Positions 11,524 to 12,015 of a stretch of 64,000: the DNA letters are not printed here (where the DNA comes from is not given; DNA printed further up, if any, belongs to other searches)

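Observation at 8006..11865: Operon of a 63-aa basic protein, tatA and an 1147-aa GH18-like/CE4/GT2 fusion (all-in-one PNAG-type synthase-deacetylase-hydrolase)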

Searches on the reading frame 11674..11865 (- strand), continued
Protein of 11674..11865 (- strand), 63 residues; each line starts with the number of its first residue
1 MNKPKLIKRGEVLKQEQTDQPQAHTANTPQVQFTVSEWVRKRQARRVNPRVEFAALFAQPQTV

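Call 83: list_cluster_members(proteins=[P0129, P0130, P0134, P0135, P0137, P0138, P0139, P0141, P0144, P0150])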
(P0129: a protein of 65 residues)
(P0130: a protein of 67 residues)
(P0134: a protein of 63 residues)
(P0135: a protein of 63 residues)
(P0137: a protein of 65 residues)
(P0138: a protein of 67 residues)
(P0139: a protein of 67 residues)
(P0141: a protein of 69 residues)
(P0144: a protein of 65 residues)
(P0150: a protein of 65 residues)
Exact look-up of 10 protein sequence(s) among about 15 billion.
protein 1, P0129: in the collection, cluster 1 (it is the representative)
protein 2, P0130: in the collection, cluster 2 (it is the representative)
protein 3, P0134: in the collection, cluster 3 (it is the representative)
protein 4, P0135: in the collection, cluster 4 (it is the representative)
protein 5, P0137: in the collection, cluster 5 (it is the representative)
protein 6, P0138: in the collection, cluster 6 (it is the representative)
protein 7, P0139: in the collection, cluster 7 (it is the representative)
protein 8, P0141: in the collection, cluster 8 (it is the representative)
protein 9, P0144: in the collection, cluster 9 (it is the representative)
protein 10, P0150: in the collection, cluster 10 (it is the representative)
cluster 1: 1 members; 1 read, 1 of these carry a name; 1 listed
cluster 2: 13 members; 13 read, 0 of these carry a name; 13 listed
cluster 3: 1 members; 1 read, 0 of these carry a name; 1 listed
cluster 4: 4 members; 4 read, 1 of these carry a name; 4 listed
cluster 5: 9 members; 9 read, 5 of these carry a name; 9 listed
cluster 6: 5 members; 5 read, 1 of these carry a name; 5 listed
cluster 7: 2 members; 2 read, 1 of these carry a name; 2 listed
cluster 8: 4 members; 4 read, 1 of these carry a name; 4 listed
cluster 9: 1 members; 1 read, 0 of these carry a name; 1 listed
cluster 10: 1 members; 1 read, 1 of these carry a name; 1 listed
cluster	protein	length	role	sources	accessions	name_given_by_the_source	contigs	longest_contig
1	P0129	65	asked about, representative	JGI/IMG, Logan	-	hypothetical protein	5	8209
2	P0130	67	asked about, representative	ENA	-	-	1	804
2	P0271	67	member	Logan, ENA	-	-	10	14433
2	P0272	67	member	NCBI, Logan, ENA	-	-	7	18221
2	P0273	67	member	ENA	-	-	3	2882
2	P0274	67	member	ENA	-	-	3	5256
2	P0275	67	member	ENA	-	-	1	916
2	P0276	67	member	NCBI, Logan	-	-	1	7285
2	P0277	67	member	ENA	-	-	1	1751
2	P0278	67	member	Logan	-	-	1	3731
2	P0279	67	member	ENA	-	-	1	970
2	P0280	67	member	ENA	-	-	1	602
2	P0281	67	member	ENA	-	-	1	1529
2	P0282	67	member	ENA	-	-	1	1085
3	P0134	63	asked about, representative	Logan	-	-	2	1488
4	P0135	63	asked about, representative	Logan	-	-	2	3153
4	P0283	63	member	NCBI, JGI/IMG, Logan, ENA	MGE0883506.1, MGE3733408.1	MAG: hypothetical protein AB7P14_08190 [Blastocatellales bacterium]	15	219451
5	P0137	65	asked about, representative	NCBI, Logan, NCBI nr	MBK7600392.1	MAG: hypothetical protein IPJ07_18485 [Acidobacteria bacterium] | hypothetical protein [Acidobacteriota bacterium]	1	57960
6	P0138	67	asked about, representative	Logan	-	-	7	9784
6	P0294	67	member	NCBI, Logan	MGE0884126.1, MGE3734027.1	MAG: hypothetical protein AB7P14_11325 [Blastocatellales bacterium]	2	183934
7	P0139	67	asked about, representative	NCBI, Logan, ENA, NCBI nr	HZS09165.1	MAG TPA: hypothetical protein VFD58_30300 [Blastocatellia bacterium] | hypothetical protein [Blastocatellia bacterium]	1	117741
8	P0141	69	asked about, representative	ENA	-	-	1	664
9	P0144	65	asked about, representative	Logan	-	-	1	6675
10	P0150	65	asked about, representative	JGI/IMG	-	hypothetical protein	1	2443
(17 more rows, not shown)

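Call 84: find_encoding_contigs(protein=P0283, flank=4000, max_places=2)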
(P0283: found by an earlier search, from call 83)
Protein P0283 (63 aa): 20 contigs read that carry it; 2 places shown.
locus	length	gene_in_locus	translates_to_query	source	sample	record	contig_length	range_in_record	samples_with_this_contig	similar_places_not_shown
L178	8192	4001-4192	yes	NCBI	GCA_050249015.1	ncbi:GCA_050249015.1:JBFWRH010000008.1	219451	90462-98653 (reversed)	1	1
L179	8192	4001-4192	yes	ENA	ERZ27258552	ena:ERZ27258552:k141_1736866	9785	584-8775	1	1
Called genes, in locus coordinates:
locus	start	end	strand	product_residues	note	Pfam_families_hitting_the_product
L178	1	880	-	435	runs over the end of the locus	PF11700:ATG22, PF13347:MFS_2, PF00083:Sugar_tr (weak), PF07690:MFS_1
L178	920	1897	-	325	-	PF00248:Aldo_ket_red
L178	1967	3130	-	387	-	PF01261:AP_endonuc_2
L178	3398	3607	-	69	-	-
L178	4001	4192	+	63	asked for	-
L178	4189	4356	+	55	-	-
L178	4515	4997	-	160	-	PF02021:UPF0102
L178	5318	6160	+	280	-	PF04187:Cofac_haem_bdg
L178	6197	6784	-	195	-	PF01914:MarC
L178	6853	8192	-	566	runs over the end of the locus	PF00342:PGI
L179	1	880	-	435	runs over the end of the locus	PF11700:ATG22, PF13347:MFS_2, PF00083:Sugar_tr (weak), PF07690:MFS_1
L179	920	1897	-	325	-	PF00248:Aldo_ket_red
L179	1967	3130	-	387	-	PF01261:AP_endonuc_2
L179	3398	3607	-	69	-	-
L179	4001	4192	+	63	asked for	-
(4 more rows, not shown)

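Call 85: find_encoding_contigs(protein=P0294, flank=4000, max_places=2)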
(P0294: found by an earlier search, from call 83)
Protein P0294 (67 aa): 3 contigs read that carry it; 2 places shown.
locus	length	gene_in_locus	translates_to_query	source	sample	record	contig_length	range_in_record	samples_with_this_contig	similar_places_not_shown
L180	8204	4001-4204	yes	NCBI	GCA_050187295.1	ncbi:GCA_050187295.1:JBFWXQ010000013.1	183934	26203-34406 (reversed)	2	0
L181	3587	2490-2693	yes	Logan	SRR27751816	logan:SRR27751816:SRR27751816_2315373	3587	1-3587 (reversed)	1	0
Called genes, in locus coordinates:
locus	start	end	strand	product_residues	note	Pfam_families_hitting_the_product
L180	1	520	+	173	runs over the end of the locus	PF13302:Acetyltransf_3 (weak), PF00583:Acetyltransf_1, PF13673:Acetyltransf_10, PF13508:Acetyltransf_7, PF08445:FR47 (weak)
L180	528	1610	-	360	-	PF01075:Glyco_transf_9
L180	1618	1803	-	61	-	PF03966:Trm112p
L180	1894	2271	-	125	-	PF07291:MauE (weak), PF07681:DoxX (weak)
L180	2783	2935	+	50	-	PF18919:DUF5670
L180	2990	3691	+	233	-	PF04366:Ysc84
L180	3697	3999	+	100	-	-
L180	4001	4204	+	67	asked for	-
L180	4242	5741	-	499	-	PF00072:Response_reg, PF00158:Sigma54_activat, PF14532:Sigma54_activ_2, PF07728:AAA_5 (weak), PF25601:AAA_lid_14, PF02954:HTH_8 (weak)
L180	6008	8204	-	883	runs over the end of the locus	PF05227:CHASE3, PF08447:PAS_3, PF00989:PAS (weak), PF08447:PAS_3, PF08448:PAS_4, PF00512:HisKA, PF02518:HATPase_c, PF00072:Response_reg, +1 more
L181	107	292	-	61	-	PF03966:Trm112p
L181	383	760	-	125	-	PF07291:MauE (weak), PF07681:DoxX (weak)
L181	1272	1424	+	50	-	PF18919:DUF5670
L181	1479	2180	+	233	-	PF04366:Ysc84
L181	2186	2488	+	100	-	-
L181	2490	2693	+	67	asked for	-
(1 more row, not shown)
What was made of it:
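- On Sigma-54-dependent promoter: A relative's small-protein locus lies beside a Sigma54_activat gene (call 85).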

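Call 86: find_encoding_contigs(protein=P0139, flank=4000, max_places=2)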
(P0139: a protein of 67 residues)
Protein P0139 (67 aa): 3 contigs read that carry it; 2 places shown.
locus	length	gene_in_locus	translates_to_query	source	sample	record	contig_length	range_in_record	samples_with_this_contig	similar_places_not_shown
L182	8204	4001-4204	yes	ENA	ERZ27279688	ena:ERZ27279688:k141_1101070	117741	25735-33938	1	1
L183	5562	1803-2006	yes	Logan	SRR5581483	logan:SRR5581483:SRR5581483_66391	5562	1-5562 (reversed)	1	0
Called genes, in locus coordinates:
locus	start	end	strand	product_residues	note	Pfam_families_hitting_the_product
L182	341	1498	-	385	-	PF10509:GalKase_gal_bdg, PF00288:GHMP_kinases_N, PF08544:GHMP_kinases_C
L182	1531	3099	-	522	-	PF01266:DAO, PF13450:NAD_binding_8 (weak), PF00355:Rieske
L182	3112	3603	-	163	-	PF09990:DUF2231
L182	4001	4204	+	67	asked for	-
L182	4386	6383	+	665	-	PF04616:Glyco_hydro_43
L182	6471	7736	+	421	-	PF00232:Glyco_hydro_1, PF02449:Glyco_hydro_42 (weak)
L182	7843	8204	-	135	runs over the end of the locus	PF00072:Response_reg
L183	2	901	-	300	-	?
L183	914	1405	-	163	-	PF09990:DUF2231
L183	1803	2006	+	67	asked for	-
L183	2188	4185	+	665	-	PF04616:Glyco_hydro_43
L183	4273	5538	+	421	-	PF00232:Glyco_hydro_1, PF02449:Glyco_hydro_42 (weak)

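Call 87: find_encoding_contigs(protein=P0137, flank=4000, max_places=2)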
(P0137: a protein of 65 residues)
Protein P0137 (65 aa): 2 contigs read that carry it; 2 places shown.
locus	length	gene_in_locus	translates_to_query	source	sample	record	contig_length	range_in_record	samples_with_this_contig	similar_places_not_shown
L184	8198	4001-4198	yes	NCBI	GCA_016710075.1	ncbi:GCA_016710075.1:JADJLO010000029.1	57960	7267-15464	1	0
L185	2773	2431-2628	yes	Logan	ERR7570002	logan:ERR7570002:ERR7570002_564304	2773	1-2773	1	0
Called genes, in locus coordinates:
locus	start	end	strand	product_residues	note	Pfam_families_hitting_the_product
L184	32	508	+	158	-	PF00588:SpoU_methylase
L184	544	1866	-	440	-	PF07690:MFS_1, PF11700:ATG22, PF13347:MFS_2, PF00083:Sugar_tr, PF07690:MFS_1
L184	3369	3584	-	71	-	-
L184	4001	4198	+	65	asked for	-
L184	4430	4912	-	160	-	PF02021:UPF0102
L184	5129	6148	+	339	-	PF04187:Cofac_haem_bdg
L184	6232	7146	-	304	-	PF03631:Virul_fac_BrkB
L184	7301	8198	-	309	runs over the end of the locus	PF00376:MerR, PF13411:MerR_1, PF02607:B12-binding_2, PF02310:B12-binding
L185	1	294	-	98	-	?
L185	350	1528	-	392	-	PF01261:AP_endonuc_2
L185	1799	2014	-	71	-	-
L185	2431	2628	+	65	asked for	-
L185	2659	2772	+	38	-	?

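Call 95: predict_structure(alignment_id=A4)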
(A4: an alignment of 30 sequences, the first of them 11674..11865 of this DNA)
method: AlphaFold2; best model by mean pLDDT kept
length: 63 residues; sequences in the alignment: 30
mean_pLDDT: 70.1   pTM: 0.26
mean pLDDT of the five models: 70.1, 70.1, 69.3, 69.0, 66.9
residues with pLDDT >= 90: 0; 70-90: 32; 50-70: 29; < 50: 2
segments of 3 or more residues with pLDDT < 50: none
pLDDT, mean of each block of 10 residues (from residue 1): 70 61 53 77 79 83 63
secondary structure, 60 per line:
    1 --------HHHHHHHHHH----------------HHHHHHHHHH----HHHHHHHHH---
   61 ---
elements in order: H9-18 H35-44 H49-57
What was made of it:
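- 11674..11865 (-): 63-aa basic small protein, member of an unannotated Blastocatellia small-protein family (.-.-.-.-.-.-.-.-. ... AR-x-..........). No TM segment; the model shows three short helices, pLDDT about 70 (call 95).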
